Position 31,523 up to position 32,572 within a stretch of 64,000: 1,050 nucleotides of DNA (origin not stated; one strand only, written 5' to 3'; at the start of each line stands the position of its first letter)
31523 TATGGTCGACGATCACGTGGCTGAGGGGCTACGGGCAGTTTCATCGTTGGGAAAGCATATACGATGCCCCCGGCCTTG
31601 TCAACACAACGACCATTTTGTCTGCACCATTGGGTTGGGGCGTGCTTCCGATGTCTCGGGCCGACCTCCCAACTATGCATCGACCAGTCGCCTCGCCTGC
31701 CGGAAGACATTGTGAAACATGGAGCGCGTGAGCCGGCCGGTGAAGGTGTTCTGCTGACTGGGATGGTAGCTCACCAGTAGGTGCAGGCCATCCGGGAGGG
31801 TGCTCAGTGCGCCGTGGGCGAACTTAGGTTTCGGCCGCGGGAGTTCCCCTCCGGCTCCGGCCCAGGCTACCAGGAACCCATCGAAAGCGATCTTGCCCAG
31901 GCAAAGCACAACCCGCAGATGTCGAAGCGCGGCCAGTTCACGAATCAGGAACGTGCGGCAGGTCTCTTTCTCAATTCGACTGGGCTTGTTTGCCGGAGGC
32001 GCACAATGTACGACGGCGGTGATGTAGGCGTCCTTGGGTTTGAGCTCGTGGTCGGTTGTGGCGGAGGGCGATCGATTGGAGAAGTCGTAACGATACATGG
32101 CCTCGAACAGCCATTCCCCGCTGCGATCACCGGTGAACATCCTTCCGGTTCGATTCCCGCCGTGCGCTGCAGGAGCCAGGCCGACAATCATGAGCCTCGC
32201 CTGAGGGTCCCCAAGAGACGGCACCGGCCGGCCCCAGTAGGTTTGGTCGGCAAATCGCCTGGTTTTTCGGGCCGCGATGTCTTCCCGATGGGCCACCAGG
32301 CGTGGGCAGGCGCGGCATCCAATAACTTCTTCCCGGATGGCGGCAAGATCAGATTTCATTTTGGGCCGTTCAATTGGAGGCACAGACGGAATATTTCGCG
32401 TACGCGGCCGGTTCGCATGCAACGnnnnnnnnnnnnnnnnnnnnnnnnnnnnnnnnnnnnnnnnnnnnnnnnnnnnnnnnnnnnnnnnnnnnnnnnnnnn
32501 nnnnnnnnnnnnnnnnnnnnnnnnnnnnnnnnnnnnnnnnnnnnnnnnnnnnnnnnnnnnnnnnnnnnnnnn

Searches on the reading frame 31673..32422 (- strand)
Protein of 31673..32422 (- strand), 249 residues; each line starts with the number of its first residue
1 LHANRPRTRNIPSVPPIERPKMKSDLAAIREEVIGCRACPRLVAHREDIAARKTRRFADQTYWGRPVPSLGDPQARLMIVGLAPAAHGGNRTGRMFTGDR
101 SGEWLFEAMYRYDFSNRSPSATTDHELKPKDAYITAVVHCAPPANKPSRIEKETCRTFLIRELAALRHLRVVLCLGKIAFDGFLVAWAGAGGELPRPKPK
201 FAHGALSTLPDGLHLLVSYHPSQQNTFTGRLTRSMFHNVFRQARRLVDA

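Call 54: search_protein_families(library=pfam, proteins=[window:31673-32422:-], max_evalue=0.0001)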
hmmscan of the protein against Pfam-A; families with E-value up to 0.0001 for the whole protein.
window:31673-32422:- (249 aa): 1 family
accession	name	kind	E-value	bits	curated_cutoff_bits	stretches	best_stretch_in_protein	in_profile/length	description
PF03167.25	UDG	-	1.6e-26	93.5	24.3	1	68-241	1-138/141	Uracil DNA glycosylase superfamily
